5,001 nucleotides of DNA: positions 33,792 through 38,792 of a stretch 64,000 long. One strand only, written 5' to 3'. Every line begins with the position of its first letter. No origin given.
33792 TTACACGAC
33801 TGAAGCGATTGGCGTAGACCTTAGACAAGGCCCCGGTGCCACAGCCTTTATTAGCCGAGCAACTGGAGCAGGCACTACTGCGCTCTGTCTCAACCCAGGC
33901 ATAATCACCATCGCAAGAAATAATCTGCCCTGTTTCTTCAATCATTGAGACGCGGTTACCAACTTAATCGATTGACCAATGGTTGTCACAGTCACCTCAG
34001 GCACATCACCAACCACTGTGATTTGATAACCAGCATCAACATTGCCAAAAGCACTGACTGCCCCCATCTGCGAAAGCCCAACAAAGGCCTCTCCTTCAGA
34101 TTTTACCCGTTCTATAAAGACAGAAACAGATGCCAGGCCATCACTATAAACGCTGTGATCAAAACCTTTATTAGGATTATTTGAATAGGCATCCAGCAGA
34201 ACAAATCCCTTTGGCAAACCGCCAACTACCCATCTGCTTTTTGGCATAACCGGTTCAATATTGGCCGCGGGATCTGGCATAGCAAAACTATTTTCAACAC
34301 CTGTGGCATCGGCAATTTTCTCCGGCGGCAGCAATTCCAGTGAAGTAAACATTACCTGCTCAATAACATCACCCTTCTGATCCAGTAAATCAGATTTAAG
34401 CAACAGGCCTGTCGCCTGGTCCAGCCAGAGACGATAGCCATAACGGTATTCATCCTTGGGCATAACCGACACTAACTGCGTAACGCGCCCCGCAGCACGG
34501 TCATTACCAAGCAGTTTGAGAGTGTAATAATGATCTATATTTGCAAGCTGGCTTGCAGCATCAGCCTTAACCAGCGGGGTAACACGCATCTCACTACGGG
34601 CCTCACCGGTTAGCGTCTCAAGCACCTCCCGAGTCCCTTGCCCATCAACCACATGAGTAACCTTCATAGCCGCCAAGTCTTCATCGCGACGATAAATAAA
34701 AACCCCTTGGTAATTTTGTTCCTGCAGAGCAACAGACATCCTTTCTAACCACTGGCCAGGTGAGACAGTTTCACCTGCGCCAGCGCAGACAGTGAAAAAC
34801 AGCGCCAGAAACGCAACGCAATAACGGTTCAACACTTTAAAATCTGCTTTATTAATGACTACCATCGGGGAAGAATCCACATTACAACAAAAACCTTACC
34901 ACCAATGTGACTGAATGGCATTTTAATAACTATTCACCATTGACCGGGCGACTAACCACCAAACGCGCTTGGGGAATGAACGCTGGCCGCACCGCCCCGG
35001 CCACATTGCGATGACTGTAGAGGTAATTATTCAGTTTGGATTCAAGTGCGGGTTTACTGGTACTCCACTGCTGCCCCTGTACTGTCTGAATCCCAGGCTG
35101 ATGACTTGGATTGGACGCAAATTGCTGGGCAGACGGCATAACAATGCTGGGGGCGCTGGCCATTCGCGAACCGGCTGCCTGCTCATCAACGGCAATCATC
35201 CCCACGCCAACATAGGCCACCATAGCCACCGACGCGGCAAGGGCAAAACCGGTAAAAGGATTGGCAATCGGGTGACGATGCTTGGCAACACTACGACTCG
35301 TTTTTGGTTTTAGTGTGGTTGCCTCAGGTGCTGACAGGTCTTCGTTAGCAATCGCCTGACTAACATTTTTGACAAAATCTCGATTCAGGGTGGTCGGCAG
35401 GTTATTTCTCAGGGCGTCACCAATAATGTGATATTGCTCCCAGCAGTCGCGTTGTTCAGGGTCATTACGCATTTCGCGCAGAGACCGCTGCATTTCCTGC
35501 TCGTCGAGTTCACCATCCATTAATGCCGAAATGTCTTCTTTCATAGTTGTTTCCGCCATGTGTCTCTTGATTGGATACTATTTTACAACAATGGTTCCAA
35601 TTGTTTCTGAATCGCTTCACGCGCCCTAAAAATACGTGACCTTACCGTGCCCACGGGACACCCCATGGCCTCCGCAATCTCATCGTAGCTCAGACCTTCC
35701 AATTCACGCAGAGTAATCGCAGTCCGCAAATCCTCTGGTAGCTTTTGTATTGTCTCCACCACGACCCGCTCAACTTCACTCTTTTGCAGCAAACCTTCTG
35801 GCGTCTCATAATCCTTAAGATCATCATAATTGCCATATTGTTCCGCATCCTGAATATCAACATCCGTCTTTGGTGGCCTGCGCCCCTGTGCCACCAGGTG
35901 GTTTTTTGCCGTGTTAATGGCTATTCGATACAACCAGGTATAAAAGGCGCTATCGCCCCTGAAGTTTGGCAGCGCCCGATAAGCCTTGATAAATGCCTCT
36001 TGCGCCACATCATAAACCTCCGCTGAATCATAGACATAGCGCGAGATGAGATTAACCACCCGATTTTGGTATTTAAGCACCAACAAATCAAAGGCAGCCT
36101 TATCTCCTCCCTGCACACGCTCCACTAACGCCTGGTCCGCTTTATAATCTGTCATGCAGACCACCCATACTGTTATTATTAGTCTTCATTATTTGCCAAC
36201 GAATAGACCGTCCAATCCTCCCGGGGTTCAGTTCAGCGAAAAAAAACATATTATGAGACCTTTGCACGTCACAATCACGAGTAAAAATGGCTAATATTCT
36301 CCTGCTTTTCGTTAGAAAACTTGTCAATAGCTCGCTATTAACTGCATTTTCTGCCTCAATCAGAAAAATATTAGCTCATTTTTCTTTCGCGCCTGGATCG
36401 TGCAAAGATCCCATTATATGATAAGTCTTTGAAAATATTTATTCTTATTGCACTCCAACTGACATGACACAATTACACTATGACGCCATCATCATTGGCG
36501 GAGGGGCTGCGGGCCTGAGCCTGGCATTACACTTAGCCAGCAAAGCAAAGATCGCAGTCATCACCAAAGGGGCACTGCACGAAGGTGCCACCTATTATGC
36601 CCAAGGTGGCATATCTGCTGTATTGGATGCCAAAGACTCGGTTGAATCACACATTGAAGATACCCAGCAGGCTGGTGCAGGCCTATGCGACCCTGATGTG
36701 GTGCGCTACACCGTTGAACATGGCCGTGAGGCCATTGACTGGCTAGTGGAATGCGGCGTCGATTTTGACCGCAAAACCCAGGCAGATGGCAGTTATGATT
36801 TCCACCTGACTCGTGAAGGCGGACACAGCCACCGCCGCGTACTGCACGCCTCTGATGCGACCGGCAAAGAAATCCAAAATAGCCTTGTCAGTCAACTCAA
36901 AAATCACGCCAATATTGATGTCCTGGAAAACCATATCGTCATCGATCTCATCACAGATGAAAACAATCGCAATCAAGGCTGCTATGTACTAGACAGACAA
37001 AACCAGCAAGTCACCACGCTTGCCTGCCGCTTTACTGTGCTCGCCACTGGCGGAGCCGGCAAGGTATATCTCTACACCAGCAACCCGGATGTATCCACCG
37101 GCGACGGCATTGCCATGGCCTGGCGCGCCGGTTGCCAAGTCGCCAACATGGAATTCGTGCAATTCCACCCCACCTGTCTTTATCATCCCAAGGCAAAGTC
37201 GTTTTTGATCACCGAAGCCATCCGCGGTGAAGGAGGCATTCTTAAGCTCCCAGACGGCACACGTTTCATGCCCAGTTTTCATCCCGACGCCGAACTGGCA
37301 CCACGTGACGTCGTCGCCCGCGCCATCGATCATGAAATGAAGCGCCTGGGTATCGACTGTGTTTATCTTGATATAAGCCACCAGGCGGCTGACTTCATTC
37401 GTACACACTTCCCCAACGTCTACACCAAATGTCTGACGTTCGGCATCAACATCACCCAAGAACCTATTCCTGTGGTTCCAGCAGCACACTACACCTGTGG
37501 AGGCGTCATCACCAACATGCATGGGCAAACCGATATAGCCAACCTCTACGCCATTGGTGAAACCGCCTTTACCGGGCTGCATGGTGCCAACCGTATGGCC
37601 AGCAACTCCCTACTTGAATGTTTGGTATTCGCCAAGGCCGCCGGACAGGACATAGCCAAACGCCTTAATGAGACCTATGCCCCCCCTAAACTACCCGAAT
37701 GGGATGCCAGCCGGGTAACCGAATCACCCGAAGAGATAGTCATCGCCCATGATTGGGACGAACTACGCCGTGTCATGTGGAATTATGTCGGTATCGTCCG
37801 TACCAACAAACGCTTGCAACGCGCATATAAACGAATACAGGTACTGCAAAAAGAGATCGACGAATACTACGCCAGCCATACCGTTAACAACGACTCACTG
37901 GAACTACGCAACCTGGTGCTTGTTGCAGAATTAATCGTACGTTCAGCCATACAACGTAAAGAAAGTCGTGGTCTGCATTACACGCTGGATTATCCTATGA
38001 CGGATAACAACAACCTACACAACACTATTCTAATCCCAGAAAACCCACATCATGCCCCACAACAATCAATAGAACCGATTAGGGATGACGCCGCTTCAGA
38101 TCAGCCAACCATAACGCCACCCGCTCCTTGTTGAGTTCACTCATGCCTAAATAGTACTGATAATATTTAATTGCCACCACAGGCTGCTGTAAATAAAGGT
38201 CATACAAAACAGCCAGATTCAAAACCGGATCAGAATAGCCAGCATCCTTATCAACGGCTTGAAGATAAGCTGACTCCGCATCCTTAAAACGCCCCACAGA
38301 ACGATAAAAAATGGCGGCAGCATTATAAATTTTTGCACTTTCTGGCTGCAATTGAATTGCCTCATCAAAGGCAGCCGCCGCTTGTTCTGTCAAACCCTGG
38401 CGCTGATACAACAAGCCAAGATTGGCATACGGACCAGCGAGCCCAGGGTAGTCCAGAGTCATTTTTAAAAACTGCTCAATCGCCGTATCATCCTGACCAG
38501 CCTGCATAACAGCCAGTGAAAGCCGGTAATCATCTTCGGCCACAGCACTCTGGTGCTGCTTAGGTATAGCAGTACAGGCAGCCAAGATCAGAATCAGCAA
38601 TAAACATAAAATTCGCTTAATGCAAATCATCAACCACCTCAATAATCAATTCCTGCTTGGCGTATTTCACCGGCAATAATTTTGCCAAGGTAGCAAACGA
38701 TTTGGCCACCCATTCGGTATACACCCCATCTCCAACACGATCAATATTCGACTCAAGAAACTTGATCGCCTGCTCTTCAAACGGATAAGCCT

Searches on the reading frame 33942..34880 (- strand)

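Call 102: search_protein_families(library=pfam, proteins=[window:33942-34880:-], max_evalue=0.001)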
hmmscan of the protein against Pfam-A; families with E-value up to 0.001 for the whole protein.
window:33942-34880:- (312 aa): 3 families
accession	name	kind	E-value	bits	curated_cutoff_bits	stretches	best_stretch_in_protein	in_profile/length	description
PF03888.20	MucB_RseB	-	2.8e-46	157.8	22.3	2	107-185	89-167/178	MucB/RseB N-terminal domain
PF17188.9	MucB_RseB_C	-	3.1e-21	75.8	30.1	1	214-306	4-97/97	MucB/RseB C-terminal domain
PF17131.11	LolA_like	-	0.00022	21.4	30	1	117-182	69-137/184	Outer membrane lipoprotein-sorting protein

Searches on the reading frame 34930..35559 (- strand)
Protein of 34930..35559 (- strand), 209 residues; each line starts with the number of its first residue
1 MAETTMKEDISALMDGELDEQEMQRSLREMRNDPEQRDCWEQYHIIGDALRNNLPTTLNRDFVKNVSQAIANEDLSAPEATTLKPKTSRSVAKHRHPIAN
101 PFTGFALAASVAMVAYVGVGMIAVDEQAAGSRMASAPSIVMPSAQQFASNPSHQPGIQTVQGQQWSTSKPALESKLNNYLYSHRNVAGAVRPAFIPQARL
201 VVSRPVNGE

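Call 102: search_protein_families(library=pfam, proteins=[window:34930-35559:-], max_evalue=0.001)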
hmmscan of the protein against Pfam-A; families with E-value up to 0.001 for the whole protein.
window:34930-35559:- (209 aa): 1 family
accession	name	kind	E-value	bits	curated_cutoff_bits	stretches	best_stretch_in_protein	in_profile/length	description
PF03872.18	RseA_N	-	2.1e-20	73.5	24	1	7-80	3-73/87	Anti sigma-E protein RseA, N-terminal domain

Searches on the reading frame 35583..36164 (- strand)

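Call 102: search_protein_families(library=pfam, proteins=[window:35583-36164:-], max_evalue=0.001)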
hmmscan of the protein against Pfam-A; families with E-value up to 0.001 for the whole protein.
window:35583-36164:- (193 aa): 5 families
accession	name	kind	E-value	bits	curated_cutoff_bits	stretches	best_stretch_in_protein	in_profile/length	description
PF08281.18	Sigma70_r4_2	-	9.8e-21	73.6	25.7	1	135-184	4-53/54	Sigma-70, region 4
PF04542.20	Sigma70_r2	-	2.7e-18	66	24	1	28-96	1-71/71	Sigma-70 region 2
PF04545.22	Sigma70_r4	-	8.9e-12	44.8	24.1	1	139-187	2-50/50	Sigma-70, region 4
PF07638.17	Sigma70_ECF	-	1.2e-09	38.8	21.1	1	13-189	7-183/185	ECF sigma factor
PF13384.12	HTH_23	-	0.00011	22.3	24.6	1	150-180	10-39/50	Homeodomain-like domain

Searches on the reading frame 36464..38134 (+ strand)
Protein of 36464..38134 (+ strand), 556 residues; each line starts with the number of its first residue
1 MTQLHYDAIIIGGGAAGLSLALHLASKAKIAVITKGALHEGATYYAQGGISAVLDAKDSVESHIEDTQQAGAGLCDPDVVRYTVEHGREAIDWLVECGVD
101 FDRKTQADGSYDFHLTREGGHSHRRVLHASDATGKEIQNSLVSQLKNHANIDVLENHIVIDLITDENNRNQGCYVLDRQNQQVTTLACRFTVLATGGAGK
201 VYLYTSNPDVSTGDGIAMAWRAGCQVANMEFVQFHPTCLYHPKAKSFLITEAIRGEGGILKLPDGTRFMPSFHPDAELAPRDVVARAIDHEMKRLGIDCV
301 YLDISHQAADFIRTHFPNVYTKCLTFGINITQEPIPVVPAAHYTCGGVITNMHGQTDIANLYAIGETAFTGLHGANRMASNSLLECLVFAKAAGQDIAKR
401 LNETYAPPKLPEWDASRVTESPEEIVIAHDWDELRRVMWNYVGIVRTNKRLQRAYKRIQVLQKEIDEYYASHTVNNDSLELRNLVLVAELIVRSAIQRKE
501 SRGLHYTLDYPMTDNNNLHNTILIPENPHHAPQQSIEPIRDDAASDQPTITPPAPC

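Call 12: search_protein_families(library=pfam, proteins=[window:36464-38134:+], max_evalue=0.01)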
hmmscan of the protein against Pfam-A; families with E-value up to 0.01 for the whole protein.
window:36464-38134:+ (556 aa): 10 families
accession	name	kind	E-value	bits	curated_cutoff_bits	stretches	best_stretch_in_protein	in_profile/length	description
PF00890.30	FAD_binding_2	-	2.8e-105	353.3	20.4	1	7-383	1-414/414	FAD binding domain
PF02910.25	Succ_DH_flav_C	-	7.1e-21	74.9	20.8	1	432-542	2-119/130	Fumarate reductase flavoprotein C-term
PF07992.20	Pyr_redox_2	-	2.6e-08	34.1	26.1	1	6-197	1-109/291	Pyridine nucleotide-disulphide oxidoreductase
PF03486.20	HI0933_like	-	7.9e-08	32.5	50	1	127-366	101-218/244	HI0933-like protein Rossmann domain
PF01266.30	DAO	-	9.4e-08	32.4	27.9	1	7-100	1-81/353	FAD dependent oxidoreductase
PF05834.18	Lycopene_cycl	-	0.0044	16.6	23.4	1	7-33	1-28/380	Lycopene cyclase protein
PF01946.23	Thi4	-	0.0055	16.4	26.2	0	5-35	17-49/235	Thi4 family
PF01494.25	FAD_binding_3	-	0.006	16.3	22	0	6-201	2-163/349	FAD binding domain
PF13454.12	NAD_binding_9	-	0.0079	16.6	21.8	0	9-47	1-44/155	FAD-NAD(P)-binding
PF01134.28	GIDA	-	0.0081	15.7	22.1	0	135-202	95-157/391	Glucose inhibited division protein A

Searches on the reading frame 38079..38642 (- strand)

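Call 12: search_protein_families(library=pfam, proteins=[window:38079-38642:-], max_evalue=0.01)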
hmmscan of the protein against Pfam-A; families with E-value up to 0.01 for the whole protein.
window:38079-38642:- (187 aa): 15 families
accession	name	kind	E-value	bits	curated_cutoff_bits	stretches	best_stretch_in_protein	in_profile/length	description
PF07719.23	TPR_2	-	6.8e-10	38.7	27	1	72-101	4-33/34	Tetratricopeptide repeat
PF13428.12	TPR_14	-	3.4e-09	36.9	23.5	1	72-110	4-42/44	Tetratricopeptide repeat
PF13431.12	TPR_17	-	1e-08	35.2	24.4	1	91-123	1-33/34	Tetratricopeptide repeat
PF13424.12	TPR_12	-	3.8e-08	33.8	30.1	2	72-131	6-73/77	Tetratricopeptide repeat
PF13181.12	TPR_8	-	8.4e-08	32.2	25.7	1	72-101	4-33/34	Tetratricopeptide repeat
PF00515.34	TPR_1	-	4.9e-07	29.7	27.8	1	72-101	4-33/34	Tetratricopeptide repeat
PF13432.12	TPR_16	-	6.5e-07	30.1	32.7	1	75-135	3-63/65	Tetratricopeptide repeat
PF13176.12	TPR_7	-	1.3e-06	28.5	27.9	0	108-134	4-32/36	Tetratricopeptide repeat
PF13414.12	TPR_11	-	8.4e-06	25.8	26.8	0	86-110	11-35/42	TPR repeat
PF16068.10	DUF4810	-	3.7e-05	24.6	34.7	1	70-104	46-80/85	Domain of unknown function (DUF4810)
PF13174.12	TPR_6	-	5.7e-05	24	26.3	0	75-102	6-33/33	Tetratricopeptide repeat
PF13374.12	TPR_10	-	6.8e-05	23.2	27.5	0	72-98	5-31/42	Tetratricopeptide repeat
PF13371.12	TPR_9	-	0.00011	22.6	35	1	52-107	12-67/73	Tetratricopeptide repeat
PF14559.12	TPR_19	-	0.00017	22.3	25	1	82-135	4-57/68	Tetratricopeptide repeat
PF23914.1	TPR_CcmH_CycH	-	0.0037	17.6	42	1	75-174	56-157/158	Cytochrome c-type biogenesis protein H TPR domain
